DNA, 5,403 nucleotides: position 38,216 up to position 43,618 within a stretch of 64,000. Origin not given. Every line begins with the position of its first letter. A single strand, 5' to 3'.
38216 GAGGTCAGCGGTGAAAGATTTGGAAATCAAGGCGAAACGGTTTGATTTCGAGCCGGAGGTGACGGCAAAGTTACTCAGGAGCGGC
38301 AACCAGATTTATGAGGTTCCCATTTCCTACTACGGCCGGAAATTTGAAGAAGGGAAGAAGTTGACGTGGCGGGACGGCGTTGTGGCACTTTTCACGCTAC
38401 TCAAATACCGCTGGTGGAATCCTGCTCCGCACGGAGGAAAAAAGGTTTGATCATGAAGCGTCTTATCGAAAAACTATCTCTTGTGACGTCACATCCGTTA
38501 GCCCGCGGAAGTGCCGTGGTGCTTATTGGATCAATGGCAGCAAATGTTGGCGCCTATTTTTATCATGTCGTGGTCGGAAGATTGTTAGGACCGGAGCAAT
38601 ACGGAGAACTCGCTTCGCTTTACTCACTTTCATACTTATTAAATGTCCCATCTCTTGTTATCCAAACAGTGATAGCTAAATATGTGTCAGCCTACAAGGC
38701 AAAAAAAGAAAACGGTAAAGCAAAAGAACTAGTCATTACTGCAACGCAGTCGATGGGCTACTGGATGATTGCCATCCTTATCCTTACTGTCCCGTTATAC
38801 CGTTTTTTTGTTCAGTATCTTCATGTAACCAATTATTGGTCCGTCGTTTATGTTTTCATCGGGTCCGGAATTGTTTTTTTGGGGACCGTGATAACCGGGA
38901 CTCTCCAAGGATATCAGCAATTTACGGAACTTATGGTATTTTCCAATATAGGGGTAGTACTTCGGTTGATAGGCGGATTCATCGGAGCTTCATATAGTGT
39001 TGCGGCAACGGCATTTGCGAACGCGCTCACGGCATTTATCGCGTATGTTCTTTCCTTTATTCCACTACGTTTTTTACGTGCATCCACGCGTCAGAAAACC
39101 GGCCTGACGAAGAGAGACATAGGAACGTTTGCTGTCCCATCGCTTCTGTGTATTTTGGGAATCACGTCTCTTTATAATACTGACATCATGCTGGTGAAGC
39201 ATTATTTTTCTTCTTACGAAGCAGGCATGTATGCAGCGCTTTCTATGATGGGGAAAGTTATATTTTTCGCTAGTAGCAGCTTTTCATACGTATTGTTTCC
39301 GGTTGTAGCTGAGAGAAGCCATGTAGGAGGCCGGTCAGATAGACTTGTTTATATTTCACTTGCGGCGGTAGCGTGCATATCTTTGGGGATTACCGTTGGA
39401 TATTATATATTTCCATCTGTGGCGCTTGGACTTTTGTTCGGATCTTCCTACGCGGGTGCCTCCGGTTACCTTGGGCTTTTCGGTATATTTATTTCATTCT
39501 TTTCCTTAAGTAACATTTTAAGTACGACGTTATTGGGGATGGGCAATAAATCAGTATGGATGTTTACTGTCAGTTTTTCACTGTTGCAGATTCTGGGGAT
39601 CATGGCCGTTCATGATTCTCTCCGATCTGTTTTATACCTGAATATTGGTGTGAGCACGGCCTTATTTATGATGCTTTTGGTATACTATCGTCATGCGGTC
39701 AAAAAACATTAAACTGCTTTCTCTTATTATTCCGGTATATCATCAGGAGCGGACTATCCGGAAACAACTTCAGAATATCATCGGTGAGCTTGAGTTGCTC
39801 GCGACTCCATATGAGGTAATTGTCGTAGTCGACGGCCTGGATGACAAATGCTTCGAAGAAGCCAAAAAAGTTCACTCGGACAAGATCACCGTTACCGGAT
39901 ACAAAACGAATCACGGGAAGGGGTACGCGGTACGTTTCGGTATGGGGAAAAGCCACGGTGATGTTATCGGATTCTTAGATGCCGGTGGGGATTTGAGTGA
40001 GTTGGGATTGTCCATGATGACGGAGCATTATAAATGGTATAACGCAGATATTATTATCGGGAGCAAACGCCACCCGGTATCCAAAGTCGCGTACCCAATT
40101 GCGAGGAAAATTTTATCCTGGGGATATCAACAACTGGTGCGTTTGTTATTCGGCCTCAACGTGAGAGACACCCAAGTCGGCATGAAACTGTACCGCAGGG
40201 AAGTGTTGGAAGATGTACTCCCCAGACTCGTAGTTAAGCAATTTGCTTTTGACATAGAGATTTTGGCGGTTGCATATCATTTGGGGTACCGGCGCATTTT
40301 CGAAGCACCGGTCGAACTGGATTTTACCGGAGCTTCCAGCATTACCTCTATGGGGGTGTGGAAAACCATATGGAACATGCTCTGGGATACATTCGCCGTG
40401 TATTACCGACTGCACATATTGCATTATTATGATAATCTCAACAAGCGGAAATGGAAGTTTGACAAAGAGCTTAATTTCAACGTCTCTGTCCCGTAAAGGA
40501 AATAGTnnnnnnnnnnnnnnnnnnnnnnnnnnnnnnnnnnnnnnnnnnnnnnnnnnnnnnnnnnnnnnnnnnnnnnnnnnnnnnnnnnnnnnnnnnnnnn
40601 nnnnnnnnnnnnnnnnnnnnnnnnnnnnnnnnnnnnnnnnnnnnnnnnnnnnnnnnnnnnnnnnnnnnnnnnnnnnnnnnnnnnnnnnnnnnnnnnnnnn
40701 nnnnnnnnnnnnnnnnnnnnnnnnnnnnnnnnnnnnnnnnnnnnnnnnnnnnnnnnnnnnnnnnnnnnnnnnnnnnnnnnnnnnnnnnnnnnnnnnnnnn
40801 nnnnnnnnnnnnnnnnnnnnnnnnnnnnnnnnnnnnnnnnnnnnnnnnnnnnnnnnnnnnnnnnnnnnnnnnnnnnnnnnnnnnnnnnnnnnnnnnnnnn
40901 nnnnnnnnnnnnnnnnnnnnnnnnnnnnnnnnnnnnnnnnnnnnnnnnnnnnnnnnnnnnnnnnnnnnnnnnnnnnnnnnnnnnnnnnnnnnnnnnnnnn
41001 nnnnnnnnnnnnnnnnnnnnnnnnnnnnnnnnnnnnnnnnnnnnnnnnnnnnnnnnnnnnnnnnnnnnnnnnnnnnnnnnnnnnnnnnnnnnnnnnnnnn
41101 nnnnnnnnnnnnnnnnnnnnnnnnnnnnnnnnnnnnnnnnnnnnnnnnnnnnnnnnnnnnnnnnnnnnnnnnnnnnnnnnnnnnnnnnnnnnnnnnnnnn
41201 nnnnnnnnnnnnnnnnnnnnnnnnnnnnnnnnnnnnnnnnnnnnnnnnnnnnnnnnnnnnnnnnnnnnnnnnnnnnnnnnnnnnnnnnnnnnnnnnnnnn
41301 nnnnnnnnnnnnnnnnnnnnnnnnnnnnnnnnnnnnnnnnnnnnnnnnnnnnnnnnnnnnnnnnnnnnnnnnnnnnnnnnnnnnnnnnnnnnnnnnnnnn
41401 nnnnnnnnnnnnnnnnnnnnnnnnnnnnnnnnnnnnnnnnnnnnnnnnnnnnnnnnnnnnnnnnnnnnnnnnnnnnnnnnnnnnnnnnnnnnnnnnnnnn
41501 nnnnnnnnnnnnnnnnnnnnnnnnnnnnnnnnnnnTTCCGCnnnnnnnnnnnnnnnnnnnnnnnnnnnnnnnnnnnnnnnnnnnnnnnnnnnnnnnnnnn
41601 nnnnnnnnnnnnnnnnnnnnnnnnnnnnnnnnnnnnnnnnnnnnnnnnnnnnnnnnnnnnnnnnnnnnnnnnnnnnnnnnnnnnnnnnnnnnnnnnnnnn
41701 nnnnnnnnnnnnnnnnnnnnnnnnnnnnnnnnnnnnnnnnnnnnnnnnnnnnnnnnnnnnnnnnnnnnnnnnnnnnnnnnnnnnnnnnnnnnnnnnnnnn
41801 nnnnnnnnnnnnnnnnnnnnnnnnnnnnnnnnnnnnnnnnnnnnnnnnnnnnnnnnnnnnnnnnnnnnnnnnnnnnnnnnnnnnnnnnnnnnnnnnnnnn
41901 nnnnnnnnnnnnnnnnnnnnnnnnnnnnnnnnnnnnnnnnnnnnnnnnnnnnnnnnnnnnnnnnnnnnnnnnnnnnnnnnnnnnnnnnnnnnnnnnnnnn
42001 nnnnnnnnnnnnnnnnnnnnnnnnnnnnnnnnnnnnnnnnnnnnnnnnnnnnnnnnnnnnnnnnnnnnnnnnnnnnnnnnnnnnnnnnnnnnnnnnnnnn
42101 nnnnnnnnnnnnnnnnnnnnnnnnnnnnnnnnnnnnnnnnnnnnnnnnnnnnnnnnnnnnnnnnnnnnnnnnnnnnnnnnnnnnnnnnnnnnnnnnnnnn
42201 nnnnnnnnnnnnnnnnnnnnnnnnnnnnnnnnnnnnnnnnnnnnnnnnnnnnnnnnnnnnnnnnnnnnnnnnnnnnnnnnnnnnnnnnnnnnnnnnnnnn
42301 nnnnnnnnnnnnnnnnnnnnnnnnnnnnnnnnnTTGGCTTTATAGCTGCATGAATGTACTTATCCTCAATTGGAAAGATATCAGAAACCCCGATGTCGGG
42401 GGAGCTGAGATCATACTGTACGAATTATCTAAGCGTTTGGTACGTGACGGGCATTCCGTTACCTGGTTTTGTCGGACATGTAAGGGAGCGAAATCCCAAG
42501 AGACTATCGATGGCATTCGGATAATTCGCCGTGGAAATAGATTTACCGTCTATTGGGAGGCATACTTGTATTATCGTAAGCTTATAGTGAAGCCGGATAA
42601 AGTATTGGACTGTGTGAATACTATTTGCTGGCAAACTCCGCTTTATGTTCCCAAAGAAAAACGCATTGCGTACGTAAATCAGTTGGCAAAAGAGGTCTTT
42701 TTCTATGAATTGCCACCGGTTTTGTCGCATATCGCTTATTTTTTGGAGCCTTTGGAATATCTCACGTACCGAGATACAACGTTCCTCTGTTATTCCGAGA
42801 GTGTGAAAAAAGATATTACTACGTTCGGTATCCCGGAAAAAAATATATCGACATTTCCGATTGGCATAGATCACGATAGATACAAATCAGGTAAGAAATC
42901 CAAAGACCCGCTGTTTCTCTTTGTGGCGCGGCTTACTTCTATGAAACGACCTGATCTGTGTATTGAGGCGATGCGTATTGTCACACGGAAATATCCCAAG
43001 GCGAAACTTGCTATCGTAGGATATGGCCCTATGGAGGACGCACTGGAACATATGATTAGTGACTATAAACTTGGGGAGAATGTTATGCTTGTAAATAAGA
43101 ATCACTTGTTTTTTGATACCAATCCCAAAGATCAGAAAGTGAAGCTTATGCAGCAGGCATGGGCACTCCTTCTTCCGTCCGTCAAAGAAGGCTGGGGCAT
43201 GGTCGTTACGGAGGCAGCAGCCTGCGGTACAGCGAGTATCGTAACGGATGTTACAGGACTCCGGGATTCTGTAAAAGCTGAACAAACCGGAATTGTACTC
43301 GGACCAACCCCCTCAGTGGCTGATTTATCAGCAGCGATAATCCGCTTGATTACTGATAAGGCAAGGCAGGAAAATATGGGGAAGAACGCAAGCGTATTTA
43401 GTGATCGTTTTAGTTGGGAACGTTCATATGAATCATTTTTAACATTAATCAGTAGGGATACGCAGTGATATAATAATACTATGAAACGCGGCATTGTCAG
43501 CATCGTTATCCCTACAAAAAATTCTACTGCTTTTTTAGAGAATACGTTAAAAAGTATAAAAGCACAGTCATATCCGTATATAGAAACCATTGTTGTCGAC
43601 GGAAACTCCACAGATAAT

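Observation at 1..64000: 64-kb glycosylation supercluster with ~18 GT-C-type membrane enzymes in at least 5 paralogous families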

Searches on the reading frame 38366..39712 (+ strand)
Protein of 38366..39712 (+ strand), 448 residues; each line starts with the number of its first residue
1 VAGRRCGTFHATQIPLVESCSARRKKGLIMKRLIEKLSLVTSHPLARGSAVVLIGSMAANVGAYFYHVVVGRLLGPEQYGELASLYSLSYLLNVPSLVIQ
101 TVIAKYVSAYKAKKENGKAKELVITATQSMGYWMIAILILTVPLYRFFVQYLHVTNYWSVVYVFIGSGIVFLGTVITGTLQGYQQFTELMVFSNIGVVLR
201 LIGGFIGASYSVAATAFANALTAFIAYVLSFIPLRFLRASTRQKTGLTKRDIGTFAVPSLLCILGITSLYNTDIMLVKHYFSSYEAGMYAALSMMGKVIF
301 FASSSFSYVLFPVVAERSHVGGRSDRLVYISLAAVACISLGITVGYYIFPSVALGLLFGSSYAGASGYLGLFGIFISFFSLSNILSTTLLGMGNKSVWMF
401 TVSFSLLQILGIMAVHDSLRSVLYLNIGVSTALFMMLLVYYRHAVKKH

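Call 7: search_protein_families(library=pfam, proteins=[window:38366-39712:+], max_evalue=0.01)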
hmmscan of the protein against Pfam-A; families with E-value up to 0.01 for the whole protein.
window:38366-39712:+ (448 aa): 0 families

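Call 16: search_protein_families(library=ncbifam, proteins=[window:38366-39712:+], max_evalue=1)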
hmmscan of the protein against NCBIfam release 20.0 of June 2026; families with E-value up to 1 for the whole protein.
window:38366-39712:+ (448 aa): 4 families
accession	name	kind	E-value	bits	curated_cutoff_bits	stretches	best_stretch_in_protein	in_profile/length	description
NF009239.0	PRK12595.1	equivalog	0.063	12.2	279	1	266-354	248-331/360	bifunctional 3-deoxy-7-phosphoheptulonate synthase/chorismate mutase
TIGR01361.1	DAHP_synth_Bsub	equivalog_domain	0.074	12.4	267.75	1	266-354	155-238/260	3-deoxy-7-phosphoheptulonate synthase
NF041229.1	BagF_FevY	exception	0.11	11.6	700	1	271-354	225-303/340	phospho-2-dehydro-3-deoxyheptonate aldolase BagF/FevY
NF006421.0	PRK08673.1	subfamily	0.16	11.1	335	1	309-353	262-306/338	3-deoxy-7-phosphoheptulonate synthase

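Call 27: search_protein_families(library=pfam, proteins=[window:38453-39712:+], max_evalue=10)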
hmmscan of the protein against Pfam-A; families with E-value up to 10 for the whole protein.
window:38453-39712:+ (419 aa): 1 family
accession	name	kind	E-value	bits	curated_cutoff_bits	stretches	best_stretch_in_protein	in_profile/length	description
PF01554.23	MatE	-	1.8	8.7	24.9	2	229-380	1-153/161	MatE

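Call 50: search_solved_structures(query=A3, max_evalue=10)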
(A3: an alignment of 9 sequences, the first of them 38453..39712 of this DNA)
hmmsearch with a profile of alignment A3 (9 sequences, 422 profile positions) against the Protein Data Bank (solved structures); distinct sequences matched with E-value up to 10: 0.

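Call 51: search_protein_families(library=pfam, alignment_id=A3, max_evalue=1)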
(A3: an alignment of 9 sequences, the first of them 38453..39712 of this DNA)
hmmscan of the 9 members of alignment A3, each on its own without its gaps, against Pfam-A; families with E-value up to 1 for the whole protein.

A. member 1, window:38453-39712:+ (419 aa): 0 families

B. families by the number of members that match (of 9 scanned): 4 families
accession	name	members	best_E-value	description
PF01943.22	Polysacc_synt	7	1.4e-19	Polysaccharide biosynthesis protein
PF13440.11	Polysacc_synt_3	6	7.8e-17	Polysaccharide biosynthesis protein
PF01554.23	MatE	3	0.00016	MatE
PF16996.10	Asp4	1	0.88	Accessory secretory protein Sec Asp4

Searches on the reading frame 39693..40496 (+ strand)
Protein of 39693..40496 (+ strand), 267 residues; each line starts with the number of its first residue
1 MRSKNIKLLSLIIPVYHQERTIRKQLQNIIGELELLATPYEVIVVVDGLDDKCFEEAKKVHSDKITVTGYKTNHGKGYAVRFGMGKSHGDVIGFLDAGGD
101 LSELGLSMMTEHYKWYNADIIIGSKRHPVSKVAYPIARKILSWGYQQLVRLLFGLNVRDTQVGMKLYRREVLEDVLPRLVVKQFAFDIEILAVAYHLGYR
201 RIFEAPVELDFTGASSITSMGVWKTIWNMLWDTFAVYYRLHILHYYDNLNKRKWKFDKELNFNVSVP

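Call 8: search_protein_families(library=pfam, proteins=[window:39693-40496:+], max_evalue=0.01)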
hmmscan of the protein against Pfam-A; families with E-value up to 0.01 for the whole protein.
window:39693-40496:+ (267 aa): 3 families
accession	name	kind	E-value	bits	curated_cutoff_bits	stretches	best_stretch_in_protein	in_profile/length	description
PF00535.33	Glycos_transf_2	-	8.4e-17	62.1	23.3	1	10-175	1-167/168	Glycosyl transferase family 2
PF10111.15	Glyco_tranf_2_2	-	0.0014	18.6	27.3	1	10-97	1-90/276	Glycosyltransferase like family 2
PF13641.12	Glyco_tranf_2_3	-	0.0069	16.9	27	0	9-96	3-94/230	Glycosyltransferase like family 2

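Call 17: search_protein_families(library=ncbifam, proteins=[window:39693-40496:+], max_evalue=0.01)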
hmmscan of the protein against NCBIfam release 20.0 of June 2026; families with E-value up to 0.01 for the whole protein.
window:39693-40496:+ (267 aa): 16 families
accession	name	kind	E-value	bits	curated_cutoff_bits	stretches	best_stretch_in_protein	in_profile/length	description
NF007986.1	PRK10714.1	equivalog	3.2e-09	36.2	529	1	4-195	3-189/316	undecaprenyl-phosphate 4-deoxy-4-formamido-L-arabinose transferase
TIGR03937.1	PgaC_IcaA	equivalog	7.1e-09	35.1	422.3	1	3-113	41-150/407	poly-beta-1,6-N-acetyl-D-glucosamine synthase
NF058614.1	PPMAGASynPpgS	equivalog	8.5e-09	35.2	370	1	11-218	4-205/226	polyprenyl-phospho-N-acetylgalactosaminyl synthase PpgS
NF047588.1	GlcsyltransPgfSStrep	equivalog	1e-08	34.8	500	1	9-175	3-167/308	glycosyltransferase PgfS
NF010496.0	PRK13915.1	equivalog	3.1e-07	29.8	262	1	3-103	27-129/307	glucosyl-3-phosphoglycerate synthase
TIGR04283.1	glyco_like_mftF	equivalog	4.4e-07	29.7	182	1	9-102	1-86/221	TIGR04283 family arsenosugar biosynthesis glycosyltransferase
NF007482.0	PRK10073.1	equivalog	8.5e-07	28.3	423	1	5-99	4-96/334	glycosyltransferase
NF041875.1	EPS_EpsD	equivalog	3.5e-06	26.6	370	1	9-123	1-114/325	exopolysaccharide biosynthesis glycosyltransferase EpsD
NF041391.1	DPhHxTase_Halo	equivalog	1e-05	24.6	375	1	28-175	12-153/213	dolichyl-phosphate hexose transferase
TIGR04182.1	glyco_TIGR04182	equivalog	7.1e-05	22.3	325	1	11-195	4-176/293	S-layer glycoprotein N-glycosyltransferase AglJ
TIGR03111.1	glyc2_xrt_Gpos1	hypoth_equivalog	0.00055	18.9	363.95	1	8-113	50-156/439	TIGR03111 family XrtG-associated glycosyltransferase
NF047683.1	TeichurnBiosyTuaG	equivalog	0.00065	19.4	400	1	5-98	4-96/252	teichuronic acid biosynthesis protein TuaG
NF038299.1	EPS_HpsN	equivalog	0.00066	18.7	425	1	8-117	2-107/317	hormogonium polysaccharide biosynthesis glycosyltransferase HpsN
TIGR03965.1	mycofact_glyco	equivalog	0.001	18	280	1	8-97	75-163/467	mycofactocin biosynthesis glycosyltransferase MftF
NF038302.1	EPS_HpsE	equivalog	0.0014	17.6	300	1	9-96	3-94/307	hormogonium polysaccharide biosynthesis glycosyltransferase HpsE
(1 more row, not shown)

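Call 66: search_solved_structures(query=window:39693-40496:+, max_evalue=0.001)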
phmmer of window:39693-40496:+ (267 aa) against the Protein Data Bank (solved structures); distinct sequences matched with E-value up to 0.001: 8.
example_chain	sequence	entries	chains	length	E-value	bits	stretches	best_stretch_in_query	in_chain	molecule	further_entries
5mlz_A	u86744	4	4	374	2.1e-08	37.3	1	9-207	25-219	Dolichol monophosphate mannose synthase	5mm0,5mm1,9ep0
9hwj_A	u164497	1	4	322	2e-05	27.5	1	6-173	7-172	Undecaprenyl-phosphate 4-deoxy-4-formamido-L-arabinose transferase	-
5ekp_C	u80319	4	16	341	5.2e-05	26.2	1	9-126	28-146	Uncharacterized glycosyltransferase sll0501 | Glycosyltransferase sll0501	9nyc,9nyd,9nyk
9nye_A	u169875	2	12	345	5.4e-05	26.1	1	9-126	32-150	Glycosyltransferase sll0501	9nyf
5eke_A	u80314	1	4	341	5.6e-05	26.1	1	9-126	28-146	Uncharacterized glycosyltransferase sll0501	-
9bhc_C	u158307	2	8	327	0.00013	24.9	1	6-101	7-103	Undecaprenyl-phosphate 4-deoxy-4-formamido-L-arabinose transferase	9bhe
8vxh_A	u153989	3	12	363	0.00016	24.6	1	6-101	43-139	Undecaprenyl-phosphate 4-deoxy-4-formamido-L-arabinose transferase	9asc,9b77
6h1j_A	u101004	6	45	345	0.00044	23.1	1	5-124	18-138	Probable ss-1,3-N-acetylglucosaminyltransferase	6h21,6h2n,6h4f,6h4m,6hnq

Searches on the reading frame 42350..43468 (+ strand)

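Call 8: search_protein_families(library=pfam, proteins=[window:42350-43468:+], max_evalue=0.01)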
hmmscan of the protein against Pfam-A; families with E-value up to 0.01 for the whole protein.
window:42350-43468:+ (372 aa): 6 families
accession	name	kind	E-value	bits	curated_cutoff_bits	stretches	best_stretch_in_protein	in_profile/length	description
PF00534.26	Glycos_transf_1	-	5e-40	137.3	26.4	1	175-347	4-169/172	Glycosyl transferases group 1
PF13692.12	Glyco_trans_1_4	-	1.8e-24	87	27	1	187-336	2-142/142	Glycosyl transferases group 1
PF13439.12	Glyco_transf_4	-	2.1e-13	51.1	28.5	1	16-177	1-170/170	Glycosyltransferase Family 4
PF20706.3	GT4-conflict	-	3.1e-11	43.3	26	1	165-360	173-382/385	Family 4 Glycosyltransferase in conflict systems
PF13579.12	Glyco_trans_4_4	-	0.0019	19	29.7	1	17-172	1-158/158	Glycosyl transferase 4-like domain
PF13524.12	Glyco_trans_1_2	-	0.0076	16.6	25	0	259-360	36-139/144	Glycosyl transferase-like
